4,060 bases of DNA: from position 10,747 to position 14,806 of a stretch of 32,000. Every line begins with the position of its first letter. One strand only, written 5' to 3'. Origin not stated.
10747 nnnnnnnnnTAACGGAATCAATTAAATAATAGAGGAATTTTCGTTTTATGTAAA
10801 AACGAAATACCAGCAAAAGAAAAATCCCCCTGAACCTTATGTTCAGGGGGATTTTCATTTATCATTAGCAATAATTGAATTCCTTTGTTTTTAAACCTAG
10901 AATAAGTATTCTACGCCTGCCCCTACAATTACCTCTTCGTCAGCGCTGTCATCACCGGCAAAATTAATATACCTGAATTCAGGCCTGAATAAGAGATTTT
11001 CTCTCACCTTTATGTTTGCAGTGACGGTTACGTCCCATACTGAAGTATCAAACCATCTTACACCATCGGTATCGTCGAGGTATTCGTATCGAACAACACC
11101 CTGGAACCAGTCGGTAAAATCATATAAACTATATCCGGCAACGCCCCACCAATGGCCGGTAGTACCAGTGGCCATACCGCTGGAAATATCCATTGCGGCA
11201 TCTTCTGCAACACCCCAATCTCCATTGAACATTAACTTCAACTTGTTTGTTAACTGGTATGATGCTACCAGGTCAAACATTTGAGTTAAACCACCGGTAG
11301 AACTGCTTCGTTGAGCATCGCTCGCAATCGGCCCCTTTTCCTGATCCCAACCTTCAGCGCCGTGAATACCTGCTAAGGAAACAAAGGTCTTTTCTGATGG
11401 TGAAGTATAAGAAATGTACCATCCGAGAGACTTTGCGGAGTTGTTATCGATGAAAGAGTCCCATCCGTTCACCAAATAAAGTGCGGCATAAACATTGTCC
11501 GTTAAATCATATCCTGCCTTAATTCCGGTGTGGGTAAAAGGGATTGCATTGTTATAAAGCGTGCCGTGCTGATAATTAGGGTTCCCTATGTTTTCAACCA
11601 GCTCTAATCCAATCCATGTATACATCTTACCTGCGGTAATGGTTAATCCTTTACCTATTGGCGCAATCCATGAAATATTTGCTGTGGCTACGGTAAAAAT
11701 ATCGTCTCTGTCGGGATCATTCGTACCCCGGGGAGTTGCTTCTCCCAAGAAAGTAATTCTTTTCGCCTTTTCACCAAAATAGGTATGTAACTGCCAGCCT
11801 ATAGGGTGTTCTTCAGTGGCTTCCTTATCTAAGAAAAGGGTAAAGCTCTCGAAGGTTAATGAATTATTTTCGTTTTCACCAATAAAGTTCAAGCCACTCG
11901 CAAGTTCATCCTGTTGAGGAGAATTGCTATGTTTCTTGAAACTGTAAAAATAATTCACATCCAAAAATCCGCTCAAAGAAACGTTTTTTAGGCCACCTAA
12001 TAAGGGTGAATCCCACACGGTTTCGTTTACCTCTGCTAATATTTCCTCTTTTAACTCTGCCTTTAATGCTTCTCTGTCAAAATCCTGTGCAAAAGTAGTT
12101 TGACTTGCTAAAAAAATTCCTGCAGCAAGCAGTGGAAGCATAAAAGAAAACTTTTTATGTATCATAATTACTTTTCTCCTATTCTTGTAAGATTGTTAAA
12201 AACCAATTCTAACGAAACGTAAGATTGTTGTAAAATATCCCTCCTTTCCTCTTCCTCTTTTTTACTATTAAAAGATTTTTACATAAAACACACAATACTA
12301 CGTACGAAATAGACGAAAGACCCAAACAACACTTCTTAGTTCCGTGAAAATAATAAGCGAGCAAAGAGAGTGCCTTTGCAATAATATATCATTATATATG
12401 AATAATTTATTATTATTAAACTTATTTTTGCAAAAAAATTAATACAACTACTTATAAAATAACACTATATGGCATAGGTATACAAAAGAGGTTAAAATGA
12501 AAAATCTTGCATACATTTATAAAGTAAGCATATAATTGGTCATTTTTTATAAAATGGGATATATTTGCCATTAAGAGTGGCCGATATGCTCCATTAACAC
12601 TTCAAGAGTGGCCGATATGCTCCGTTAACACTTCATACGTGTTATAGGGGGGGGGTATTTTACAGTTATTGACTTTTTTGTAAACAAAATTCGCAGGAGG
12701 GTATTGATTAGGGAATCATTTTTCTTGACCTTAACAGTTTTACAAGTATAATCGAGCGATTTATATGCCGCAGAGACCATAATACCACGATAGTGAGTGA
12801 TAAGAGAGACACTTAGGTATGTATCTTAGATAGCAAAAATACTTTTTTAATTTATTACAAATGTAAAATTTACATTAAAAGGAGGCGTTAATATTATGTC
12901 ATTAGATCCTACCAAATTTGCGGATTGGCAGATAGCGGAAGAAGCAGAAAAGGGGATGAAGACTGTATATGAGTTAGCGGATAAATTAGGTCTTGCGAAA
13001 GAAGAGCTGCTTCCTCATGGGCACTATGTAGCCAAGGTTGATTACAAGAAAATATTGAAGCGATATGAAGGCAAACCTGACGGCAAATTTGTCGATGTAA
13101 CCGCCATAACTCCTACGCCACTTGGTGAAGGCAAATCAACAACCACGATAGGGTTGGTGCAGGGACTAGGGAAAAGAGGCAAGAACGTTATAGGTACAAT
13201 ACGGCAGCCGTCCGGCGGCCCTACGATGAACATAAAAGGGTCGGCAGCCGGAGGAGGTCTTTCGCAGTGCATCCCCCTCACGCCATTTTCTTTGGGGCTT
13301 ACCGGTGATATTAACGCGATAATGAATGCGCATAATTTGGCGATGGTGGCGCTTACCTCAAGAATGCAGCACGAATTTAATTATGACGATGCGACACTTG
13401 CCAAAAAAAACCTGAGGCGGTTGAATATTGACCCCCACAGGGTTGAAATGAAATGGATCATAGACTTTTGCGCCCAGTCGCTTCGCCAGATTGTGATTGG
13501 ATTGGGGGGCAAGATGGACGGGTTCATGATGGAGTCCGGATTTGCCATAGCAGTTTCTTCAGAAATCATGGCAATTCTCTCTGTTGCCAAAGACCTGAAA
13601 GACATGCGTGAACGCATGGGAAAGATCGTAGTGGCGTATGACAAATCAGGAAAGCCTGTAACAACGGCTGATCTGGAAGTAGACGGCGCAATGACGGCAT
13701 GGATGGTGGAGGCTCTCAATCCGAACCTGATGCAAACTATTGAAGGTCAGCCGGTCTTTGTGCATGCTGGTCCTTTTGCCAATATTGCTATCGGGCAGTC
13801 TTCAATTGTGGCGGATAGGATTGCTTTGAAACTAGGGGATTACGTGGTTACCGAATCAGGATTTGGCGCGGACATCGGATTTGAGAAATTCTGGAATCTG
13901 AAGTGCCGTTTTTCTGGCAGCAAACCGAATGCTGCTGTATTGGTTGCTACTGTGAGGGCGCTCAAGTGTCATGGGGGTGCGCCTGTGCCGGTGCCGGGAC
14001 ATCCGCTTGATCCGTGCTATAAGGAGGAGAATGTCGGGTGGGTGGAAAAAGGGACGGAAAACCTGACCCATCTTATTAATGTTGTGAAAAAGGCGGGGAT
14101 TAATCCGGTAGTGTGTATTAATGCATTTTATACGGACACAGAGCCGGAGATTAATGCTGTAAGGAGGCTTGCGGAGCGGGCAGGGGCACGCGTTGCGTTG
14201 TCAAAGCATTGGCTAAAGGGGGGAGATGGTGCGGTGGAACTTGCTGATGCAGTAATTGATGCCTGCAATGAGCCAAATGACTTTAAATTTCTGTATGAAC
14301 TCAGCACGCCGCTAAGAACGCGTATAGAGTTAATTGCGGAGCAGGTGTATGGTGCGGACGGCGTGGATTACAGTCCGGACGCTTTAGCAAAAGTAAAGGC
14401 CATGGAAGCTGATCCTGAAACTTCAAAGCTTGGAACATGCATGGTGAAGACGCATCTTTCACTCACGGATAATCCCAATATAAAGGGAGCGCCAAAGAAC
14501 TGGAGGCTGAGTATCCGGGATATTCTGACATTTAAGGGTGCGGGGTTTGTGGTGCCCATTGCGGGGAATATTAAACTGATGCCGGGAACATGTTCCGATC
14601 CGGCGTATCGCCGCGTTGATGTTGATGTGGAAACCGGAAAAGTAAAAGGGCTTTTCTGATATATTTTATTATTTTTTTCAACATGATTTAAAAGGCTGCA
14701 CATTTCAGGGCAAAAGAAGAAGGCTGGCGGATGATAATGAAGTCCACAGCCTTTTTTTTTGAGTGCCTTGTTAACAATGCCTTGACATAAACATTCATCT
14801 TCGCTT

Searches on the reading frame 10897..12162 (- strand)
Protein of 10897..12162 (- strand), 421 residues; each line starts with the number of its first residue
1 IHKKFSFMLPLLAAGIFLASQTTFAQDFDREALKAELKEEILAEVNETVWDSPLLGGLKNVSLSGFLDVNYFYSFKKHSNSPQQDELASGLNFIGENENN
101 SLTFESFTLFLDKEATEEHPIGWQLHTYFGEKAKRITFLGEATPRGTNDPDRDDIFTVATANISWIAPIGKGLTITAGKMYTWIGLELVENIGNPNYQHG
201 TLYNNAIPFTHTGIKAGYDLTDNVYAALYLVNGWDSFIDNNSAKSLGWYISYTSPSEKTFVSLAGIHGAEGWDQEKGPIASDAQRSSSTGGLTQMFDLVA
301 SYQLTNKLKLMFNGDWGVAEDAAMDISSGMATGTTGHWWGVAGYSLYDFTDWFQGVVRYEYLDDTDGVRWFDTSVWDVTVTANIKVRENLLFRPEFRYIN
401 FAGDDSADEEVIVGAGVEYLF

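Call 21: search_protein_families(library=pfam, proteins=[window:10897-12162:-], max_evalue=0.00001)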
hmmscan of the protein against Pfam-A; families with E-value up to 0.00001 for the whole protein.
window:10897-12162:- (421 aa): 2 families
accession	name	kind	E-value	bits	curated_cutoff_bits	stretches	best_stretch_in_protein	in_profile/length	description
PF07642.17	BBP2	-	3.5e-61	207.8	26.2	1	61-403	2-315/339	Putative beta-barrel porin-2, OmpL-like. bbp2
PF02264.21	LamB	-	5.5e-06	27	25.1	1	200-398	157-341/378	LamB porin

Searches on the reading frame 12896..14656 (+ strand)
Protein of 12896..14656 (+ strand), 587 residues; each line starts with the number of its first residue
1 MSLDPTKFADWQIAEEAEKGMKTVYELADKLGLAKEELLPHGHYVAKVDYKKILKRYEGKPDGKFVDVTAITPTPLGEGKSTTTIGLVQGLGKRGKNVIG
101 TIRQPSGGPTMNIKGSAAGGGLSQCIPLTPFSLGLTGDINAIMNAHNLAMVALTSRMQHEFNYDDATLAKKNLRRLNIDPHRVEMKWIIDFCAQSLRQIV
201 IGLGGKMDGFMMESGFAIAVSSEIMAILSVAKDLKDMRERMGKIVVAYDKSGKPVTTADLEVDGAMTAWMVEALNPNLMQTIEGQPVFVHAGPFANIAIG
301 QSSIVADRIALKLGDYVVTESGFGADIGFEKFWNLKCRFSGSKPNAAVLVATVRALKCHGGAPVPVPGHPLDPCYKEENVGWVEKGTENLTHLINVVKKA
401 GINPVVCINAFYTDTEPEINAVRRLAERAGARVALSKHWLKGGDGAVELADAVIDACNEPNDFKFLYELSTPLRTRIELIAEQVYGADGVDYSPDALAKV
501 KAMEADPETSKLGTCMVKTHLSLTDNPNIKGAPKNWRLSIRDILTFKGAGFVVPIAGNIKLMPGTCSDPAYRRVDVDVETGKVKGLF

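Call 21: search_protein_families(library=pfam, proteins=[window:12896-14656:+], max_evalue=0.00001)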
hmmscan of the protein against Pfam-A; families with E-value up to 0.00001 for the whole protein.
window:12896-14656:+ (587 aa): 1 family
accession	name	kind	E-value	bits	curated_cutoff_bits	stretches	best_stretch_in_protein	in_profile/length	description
PF01268.25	FTHFS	-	6e-228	758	27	1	9-587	2-556/556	Formate--tetrahydrofolate ligase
